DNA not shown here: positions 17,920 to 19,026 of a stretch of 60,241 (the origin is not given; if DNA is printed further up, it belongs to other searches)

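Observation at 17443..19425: Single polypeptide fusing GTP cyclohydrolase II, a TrpF-like barrel and an amino-methyltransferase-like domain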

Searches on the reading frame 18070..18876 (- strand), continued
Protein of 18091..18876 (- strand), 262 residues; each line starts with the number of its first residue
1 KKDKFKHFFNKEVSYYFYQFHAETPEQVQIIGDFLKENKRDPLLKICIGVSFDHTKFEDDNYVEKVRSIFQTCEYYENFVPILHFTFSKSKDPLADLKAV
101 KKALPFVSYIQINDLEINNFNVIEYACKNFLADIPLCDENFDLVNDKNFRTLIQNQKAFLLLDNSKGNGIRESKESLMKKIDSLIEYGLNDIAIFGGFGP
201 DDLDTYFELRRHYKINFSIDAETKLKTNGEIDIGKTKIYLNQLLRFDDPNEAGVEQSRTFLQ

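Call 35: find_encoding_contigs(protein=P0152, flank=8000, max_places=4)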
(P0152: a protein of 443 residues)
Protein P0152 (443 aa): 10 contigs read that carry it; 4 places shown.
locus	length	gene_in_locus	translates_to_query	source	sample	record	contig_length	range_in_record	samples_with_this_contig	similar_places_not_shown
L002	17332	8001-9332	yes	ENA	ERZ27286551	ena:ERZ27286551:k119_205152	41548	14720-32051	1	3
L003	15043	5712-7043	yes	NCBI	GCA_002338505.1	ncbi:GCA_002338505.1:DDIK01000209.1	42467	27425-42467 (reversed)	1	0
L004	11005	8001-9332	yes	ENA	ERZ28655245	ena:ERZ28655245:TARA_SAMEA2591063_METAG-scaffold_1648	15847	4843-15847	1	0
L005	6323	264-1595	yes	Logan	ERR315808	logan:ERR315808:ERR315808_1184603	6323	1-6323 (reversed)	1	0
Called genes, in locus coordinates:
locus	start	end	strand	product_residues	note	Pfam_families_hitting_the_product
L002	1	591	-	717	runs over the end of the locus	PF09335:VTT_dom, PF01134:GIDA (faint), PF03486:HI0933_like (faint), PF07992:Pyr_redox_2, PF13450:NAD_binding_8 (faint), PF13738:Pyr_redox_3, PF00070:Pyr_redox, PF02852:Pyr_redox_dim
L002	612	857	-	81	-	PF07866:DUF1653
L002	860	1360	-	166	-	PF01641:SelR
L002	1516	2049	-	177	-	PF03653:UPF0093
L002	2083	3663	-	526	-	PF01293:PEPCK_ATP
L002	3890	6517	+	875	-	PF01411:tRNA-synt_2c, PF07973:tRNA_SAD, PF02272:DHHA1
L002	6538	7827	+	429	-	PF00072:Response_reg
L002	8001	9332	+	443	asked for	PF00925:GTP_cyclohydro2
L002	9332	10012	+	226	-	PF05175:MTS, PF10294:Methyltransf_16 (faint), PF06325:PrmA, PF12847:Methyltransf_18, PF13649:Methyltransf_25 (weak), PF13847:Methyltransf_31, PF08242:Methyltransf_12 (weak)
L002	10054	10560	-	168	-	-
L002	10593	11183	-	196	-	PF13521:AAA_28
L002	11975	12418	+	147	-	-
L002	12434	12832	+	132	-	-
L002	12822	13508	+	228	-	PF03848:TehB, PF13489:Methyltransf_23, PF13847:Methyltransf_31, PF08241:Methyltransf_11, PF08242:Methyltransf_12, PF13649:Methyltransf_25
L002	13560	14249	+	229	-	-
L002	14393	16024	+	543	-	PF00496:SBP_bac_5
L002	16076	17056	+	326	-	PF19300:BPD_transp_1_N (faint), PF00528:BPD_transp_1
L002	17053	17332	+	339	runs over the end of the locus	PF12911:OppC_N, PF00528:BPD_transp_1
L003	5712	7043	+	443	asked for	PF00925:GTP_cyclohydro2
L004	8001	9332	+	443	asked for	PF00925:GTP_cyclohydro2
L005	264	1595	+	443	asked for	PF00925:GTP_cyclohydro2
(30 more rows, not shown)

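Call 36: find_encoding_contigs(protein=P0125, flank=8000, max_places=4)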
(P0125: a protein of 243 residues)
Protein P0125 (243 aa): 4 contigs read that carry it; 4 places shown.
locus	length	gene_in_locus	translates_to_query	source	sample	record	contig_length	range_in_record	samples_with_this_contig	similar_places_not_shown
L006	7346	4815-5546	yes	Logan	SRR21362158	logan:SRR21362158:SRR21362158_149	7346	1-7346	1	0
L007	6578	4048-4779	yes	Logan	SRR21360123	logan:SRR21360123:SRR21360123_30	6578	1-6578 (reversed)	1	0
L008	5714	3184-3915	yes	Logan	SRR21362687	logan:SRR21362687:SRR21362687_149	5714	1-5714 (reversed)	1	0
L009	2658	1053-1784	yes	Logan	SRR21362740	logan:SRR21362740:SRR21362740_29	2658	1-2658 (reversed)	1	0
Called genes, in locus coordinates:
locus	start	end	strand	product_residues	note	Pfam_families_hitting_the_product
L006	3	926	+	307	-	?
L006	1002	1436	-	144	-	PF01797:Y1_Tnp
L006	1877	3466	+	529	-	-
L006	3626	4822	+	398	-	PF00926:DHBP_synthase, PF00925:GTP_cyclohydro2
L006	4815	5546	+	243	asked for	-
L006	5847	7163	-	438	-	PF00270:DEAD, PF04851:ResIII (weak), PF00271:Helicase_C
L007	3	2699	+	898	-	?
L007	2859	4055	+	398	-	PF00926:DHBP_synthase, PF00925:GTP_cyclohydro2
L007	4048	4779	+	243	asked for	-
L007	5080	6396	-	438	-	PF00270:DEAD, PF04851:ResIII (weak), PF00271:Helicase_C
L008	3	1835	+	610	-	?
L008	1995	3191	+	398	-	PF00926:DHBP_synthase, PF00925:GTP_cyclohydro2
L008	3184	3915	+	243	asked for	-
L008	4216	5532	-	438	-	PF00270:DEAD, PF04851:ResIII (weak), PF00271:Helicase_C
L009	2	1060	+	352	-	?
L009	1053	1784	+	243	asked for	-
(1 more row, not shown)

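Call 39: find_related_loci(query=A2, collection=genome_contigs, flank=10000)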
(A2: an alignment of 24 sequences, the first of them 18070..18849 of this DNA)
Query A2 (260 aa) in genome_contigs; peptide patterns used: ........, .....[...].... (x = any residue, [..] = any of these).
60 stretches matched a pattern; 33 encode a relative of the query (tblastn E <= 1e-3); 33 distinct loci.
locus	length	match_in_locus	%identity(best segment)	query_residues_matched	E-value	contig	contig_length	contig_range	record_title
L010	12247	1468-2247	71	1-260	7e-129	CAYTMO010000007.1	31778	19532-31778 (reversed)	MAG TPA_asm: uncultured Candidatus Saccharibacteria bacterium isolate binchicken_co398_50 genome assembly, contig: NODE_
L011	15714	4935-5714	70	1-260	2e-126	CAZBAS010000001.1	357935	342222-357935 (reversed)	MAG TPA_asm: uncultured Candidatus Saccharibacteria bacterium isolate SRP278252_co1_116 genome assembly, contig: NODE_12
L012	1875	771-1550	69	1-260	2e-134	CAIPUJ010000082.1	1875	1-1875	uncultured bacterium isolate Loclat_bin-14315 genome assembly, contig: bin-14315:082/117, whole genome shotgun sequence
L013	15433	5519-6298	67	1-260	7e-123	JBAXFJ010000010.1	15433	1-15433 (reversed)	MAG: bacterium isolate ELA268 MAG268_10, whole genome shotgun sequence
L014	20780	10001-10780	68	1-260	2e-122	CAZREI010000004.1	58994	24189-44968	MAG TPA_asm: uncultured Candidatus Saccharibacteria bacterium isolate SRP193066_co2_68 genome assembly, contig: NODE_175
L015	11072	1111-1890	67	1-260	7e-122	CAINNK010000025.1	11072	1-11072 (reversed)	uncultured bacterium isolate AM_bin-0953 genome assembly, contig: bin-0953:25/46, whole genome shotgun sequence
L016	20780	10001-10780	67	1-260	1e-121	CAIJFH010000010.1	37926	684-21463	Candidatus Adlerbacteria bacterium isolate C4_bin-407 genome assembly, contig: bin-407:10/38, whole genome shotgun seque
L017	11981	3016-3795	68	1-260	4e-120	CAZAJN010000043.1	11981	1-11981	MAG TPA_asm: uncultured Bdellovibrionales bacterium isolate binchicken_co169_45 genome assembly, contig: k99_335254, who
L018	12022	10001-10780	66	1-260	6e-119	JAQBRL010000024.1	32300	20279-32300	MAG: Parcubacteria group bacterium isolate RYN_398 scaffold_2544208, whole genome shotgun sequence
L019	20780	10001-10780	65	1-260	1e-118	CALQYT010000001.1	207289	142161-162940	MAG: Candidatus Nomurabacteria bacterium isolate Ike-100m-30 genome assembly, contig: Ike-100-c17, whole genome shotgun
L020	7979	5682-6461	64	1-260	6e-117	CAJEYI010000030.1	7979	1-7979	uncultured bacterium isolate SB-2103-1078-G15 genome assembly, contig: sag_spades_SB-2103-1078-G15_0000030, whole genome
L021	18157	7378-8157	65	1-260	3e-115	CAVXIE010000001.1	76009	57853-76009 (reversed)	MAG: Candidatus Staskawiczbacteria bacterium isolate MFD03044.bin.2.105 genome assembly, contig: contig_12742, whole gen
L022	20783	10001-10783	61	1-260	9e-107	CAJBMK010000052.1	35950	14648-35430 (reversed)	uncultured bacterium isolate Loc090907-8m_bin-552 genome assembly, contig: bin-552:52/88, whole genome shotgun sequence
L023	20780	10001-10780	62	1-260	4e-105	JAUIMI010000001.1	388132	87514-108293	MAG: bacterium isolate Co_bin.90 NODE_205_length_388132_cov_2.102128, whole genome shotgun sequence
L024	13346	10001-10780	59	1-260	5e-105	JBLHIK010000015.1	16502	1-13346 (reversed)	MAG: Flavobacteriaceae bacterium isolate 3300054975_66 Ga0535640_0003476, whole genome shotgun sequence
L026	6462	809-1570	52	7-260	1e-92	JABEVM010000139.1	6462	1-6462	MAG: Chlamydiae bacterium isolate MAG 32 k99_487207, whole genome shotgun sequence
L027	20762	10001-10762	52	7-260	8e-90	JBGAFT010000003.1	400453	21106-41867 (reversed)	MAG: bacterium isolate MAG_MBR_H125.77 MBRH125-77_opera_contig_183, whole genome shotgun sequence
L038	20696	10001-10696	37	5-235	2e-52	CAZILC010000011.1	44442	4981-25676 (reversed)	MAG TPA_asm: uncultured Gammaproteobacteria bacterium isolate SRP200132_co1_59 genome assembly, contig: NODE_1360_length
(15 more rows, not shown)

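Call 51: find_encoding_contigs(protein=P0174, flank=7000, max_places=3)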
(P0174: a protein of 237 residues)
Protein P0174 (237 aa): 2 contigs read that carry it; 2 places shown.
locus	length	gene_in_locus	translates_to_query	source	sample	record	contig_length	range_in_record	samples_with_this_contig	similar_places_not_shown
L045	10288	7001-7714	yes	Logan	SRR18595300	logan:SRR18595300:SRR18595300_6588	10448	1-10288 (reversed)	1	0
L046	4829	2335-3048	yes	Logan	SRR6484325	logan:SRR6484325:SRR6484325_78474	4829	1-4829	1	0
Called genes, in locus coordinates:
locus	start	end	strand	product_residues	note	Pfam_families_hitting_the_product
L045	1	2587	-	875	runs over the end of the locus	-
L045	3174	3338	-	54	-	-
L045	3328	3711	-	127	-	-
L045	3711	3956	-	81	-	-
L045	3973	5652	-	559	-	PF00271:Helicase_C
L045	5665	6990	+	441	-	-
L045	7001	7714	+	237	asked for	PF00697:PRAI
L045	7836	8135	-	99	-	-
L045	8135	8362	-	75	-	-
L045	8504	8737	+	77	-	-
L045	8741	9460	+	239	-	-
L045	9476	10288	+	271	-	?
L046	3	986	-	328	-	?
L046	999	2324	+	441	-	-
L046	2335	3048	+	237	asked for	PF00697:PRAI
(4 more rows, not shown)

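Call 52: find_encoding_contigs(protein=P0172, flank=7000, max_places=3)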
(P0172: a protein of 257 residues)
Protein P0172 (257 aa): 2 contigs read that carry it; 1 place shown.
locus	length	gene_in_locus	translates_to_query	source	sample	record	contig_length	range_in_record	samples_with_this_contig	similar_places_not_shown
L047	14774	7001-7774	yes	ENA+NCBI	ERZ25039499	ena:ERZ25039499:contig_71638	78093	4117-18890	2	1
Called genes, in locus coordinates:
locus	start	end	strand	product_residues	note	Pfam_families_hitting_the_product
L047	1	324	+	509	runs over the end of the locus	-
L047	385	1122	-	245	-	PF00705:PCNA_N, PF02747:PCNA_C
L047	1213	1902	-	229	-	PF00265:TK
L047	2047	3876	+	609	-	PF08439:Peptidase_M3_N, PF01432:Peptidase_M3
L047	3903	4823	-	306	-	-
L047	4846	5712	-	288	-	PF01145:Band_7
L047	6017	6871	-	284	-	-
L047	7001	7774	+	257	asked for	PF00697:PRAI (weak)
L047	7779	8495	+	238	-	PF03437:BtpA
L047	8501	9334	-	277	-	-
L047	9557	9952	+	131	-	-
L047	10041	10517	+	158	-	-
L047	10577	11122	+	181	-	-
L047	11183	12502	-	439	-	PF12706:Lactamase_B_2 (weak), PF00753:Lactamase_B (weak), PF22505:RNase_J_b_CASP, PF07521:RMMBL (weak)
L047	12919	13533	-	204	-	-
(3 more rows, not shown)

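Call 53: find_encoding_contigs(protein=P0183, flank=7000, max_places=3)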
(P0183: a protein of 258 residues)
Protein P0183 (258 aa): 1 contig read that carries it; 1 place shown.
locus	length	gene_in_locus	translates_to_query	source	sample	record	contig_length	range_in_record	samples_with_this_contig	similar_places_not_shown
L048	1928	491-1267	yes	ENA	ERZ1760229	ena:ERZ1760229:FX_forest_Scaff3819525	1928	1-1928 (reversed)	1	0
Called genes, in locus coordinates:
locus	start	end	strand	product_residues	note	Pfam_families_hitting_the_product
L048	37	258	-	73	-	-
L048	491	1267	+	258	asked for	-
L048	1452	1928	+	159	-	?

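Call 60: search_protein_families(library=pfam, proteins=[L026:2218-2973:+, L026:3009-4271:-, L019:2449-3195:+, L038:11765-12472:+, L038:12540-13619:+, L019:16480-17190:+, L002:12780-13508:+, L027:11416-12123:-, L002:10054-10560:-, L045:5665-6990:+], max_evalue=0.001)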
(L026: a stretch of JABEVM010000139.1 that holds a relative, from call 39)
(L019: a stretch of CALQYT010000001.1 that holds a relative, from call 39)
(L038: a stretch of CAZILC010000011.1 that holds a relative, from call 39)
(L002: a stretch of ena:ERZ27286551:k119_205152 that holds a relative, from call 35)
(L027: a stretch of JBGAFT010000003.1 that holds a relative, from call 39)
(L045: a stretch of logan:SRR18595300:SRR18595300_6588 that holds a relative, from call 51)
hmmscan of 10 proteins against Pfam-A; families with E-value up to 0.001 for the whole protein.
L026:2218-2973:+ (251 aa): 9 families
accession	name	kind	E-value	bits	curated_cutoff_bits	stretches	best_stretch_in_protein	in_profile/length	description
PF08241.18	Methyltransf_11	-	6e-17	62.5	21.2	1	60-153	1-94/95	Methyltransferase domain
PF13649.12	Methyltransf_25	-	1.5e-16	61.3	27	1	60-150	2-97/97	Methyltransferase domain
PF13847.12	Methyltransf_31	-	2.8e-13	50.2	27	1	56-167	4-128/145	Methyltransferase domain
PF08242.18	Methyltransf_12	-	8e-12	46.2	30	1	60-152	1-98/98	Methyltransferase domain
PF13489.12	Methyltransf_23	-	3.2e-11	43.7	27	1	44-220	11-162/164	Methyltransferase domain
PF01209.24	Ubie_methyltran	-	1.6e-06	28.1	20.1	1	54-187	46-181/233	ubiE/COQ5 methyltransferase family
PF05891.18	Methyltransf_PK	-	0.00011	22.3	27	1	36-154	37-159/218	AdoMet dependent proline di-methyltransferase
PF02353.26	CMAS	-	0.00074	19.4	27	1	55-208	62-222/273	Mycolic acid cyclopropane synthetase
PF03848.20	TehB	-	0.0009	19.2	20.4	0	57-156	32-136/193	Tellurite resistance protein TehB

L026:3009-4271:- (420 aa): 2 families
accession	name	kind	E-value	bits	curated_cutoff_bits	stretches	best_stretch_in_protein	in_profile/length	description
PF07690.21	MFS_1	-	1.2e-26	93.9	33.4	1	56-378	36-342/347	Major Facilitator Superfamily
PF00083.30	Sugar_tr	-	1.3e-24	87.4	22.3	1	16-221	5-205/452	Sugar (and other) transporter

L019:2449-3195:+ (248 aa): 2 families
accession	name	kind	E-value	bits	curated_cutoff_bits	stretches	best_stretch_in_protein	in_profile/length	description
PF01978.25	TrmB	-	2.4e-14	53.4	25.6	1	5-68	1-64/68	Sugar-specific transcriptional regulator TrmB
PF24033.1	DUF7342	-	0.00037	20.9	31.6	1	16-90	6-81/150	Family of unknown function (DUF7342)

L038:11765-12472:+ (235 aa): 1 family
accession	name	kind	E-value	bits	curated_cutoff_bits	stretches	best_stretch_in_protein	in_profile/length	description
PF00696.33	AA_kinase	-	3.8e-25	89.4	24.9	1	8-213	1-233/234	Amino acid kinase family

L038:12540-13619:+ (359 aa): 7 families
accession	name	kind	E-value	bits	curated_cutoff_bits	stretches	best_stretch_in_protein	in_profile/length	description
PF02463.25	SMC_N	-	4.2e-27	95.5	40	1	7-344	1-203/220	RecF/RecN/SMC N terminal domain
PF13175.12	AAA_15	-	6.5e-17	62.6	32.1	1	6-222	1-185/374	AAA ATPase domain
PF13476.12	AAA_23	-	6.2e-16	60.1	27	1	10-130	1-87/201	AAA domain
PF13304.12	AAA_21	-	1.4e-08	35.6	27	1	30-60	1-33/304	AAA domain, putative AbiEii toxin, Type IV TA system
PF13555.12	AAA_29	-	2.8e-07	30.6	27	1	8-55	1-49/61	P-loop containing region of AAA domain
PF13514.12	AAA_27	-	4.6e-06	26.8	22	1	6-58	1-56/206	AAA domain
PF11398.14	DUF2813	-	0.00067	19.6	21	1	6-51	1-45/372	Protein of unknown function (DUF2813)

L019:16480-17190:+ (236 aa): 0 families

L002:12780-13508:+ (242 aa): 9 families
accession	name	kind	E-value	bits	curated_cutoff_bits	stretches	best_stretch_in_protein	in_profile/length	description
PF13649.12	Methyltransf_25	-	2.5e-17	63.8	27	1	94-181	1-97/97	Methyltransferase domain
PF13847.12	Methyltransf_31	-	1.6e-15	57.5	27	1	90-207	3-130/145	Methyltransferase domain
PF08241.18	Methyltransf_11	-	2.5e-14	54.1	21.2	1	95-185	1-95/95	Methyltransferase domain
PF13489.12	Methyltransf_23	-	5.9e-13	49.3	27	1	76-193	8-124/164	Methyltransferase domain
PF03848.20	TehB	-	2.8e-10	40.4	20.4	1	91-229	31-177/193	Tellurite resistance protein TehB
PF08242.18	Methyltransf_12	-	3.8e-09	37.6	30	1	95-183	1-98/98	Methyltransferase domain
PF05724.17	TPMT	-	4.6e-05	23.6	26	1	60-128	4-75/218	Thiopurine S-methyltransferase (TPMT)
PF07021.18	MetW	-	0.00012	22.2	21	1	86-127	9-51/193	Methionine biosynthesis protein MetW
PF05175.20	MTS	-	0.00042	20.4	23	1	90-161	31-104/170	Methyltransferase small domain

L027:11416-12123:- (235 aa): 7 families
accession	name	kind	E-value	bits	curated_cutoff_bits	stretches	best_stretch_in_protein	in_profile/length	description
PF05175.20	MTS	-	8.3e-12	45.5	23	1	38-185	4-138/170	Methyltransferase small domain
PF13847.12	Methyltransf_31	-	2.4e-08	34.2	27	1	64-203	2-126/145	Methyltransferase domain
PF06325.19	PrmA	-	1.6e-07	31.6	22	1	64-136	160-231/296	Ribosomal protein L11 methyltransferase (PrmA)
PF13649.12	Methyltransf_25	-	8.8e-06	26.8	27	1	70-145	2-78/97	Methyltransferase domain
PF08241.18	Methyltransf_11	-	4.8e-05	24.3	21.2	1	70-145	1-74/95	Methyltransferase domain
PF03602.21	Cons_hypoth95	-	0.0002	21.5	24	1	64-146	40-128/182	Conserved hypothetical protein 95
PF10294.15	Methyltransf_16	-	0.00097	19.4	21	0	64-117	45-100/174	Lysine methyltransferase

L002:10054-10560:- (168 aa): 0 families

L045:5665-6990:+ (441 aa): 0 families

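Call 83: search_protein_families(library=padloc, proteins=[L019:16480-17190:+, L026:2218-2973:+, P0125, P0174], max_evalue=0.01)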
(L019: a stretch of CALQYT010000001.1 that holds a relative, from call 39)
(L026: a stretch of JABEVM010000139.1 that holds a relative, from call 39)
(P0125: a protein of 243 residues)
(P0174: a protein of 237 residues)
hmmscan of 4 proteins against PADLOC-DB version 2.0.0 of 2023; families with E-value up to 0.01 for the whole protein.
L019:16480-17190:+ (236 aa): 0 families

L026:2218-2973:+ (251 aa): 2 families
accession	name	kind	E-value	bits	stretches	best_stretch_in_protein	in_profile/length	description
PDLC04134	mad2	-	2.8e-18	64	1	54-169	290-409/492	mads_2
PDLC03352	MTase_II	-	0.0065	12.3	1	16-99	56-137/1023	Type II methyltransferase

P0125 (243 aa): 0 families

P0174 (237 aa): 0 families

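Call 84: find_encoding_contigs(protein=P0176, flank=7000, max_places=3)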
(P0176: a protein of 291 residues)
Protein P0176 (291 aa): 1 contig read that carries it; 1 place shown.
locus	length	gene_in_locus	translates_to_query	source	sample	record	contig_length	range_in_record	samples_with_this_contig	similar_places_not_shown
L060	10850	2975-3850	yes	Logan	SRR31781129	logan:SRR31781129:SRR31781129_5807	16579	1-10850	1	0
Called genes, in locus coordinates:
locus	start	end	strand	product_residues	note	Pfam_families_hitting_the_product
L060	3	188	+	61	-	?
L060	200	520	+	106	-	-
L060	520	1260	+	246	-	-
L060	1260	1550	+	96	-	-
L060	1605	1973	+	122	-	-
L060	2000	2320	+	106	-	-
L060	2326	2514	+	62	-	-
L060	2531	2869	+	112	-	-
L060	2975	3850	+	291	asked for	PF00697:PRAI (weak)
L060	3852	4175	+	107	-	-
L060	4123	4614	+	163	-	-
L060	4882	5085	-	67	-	-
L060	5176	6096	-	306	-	-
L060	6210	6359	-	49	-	-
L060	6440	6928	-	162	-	-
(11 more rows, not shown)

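Call 85: find_encoding_contigs(protein=P0192, flank=7000, max_places=3)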
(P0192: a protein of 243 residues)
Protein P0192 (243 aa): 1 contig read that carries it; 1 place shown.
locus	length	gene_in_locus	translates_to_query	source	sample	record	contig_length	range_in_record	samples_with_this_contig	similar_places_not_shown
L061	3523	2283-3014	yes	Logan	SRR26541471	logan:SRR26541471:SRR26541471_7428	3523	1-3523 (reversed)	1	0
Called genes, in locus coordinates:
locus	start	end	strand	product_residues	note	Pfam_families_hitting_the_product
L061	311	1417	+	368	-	-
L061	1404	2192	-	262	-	PF04014:MazE_antitoxin (weak)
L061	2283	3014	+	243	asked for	PF00697:PRAI (weak)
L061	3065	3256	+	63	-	PF04070:DUF378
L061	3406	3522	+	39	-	?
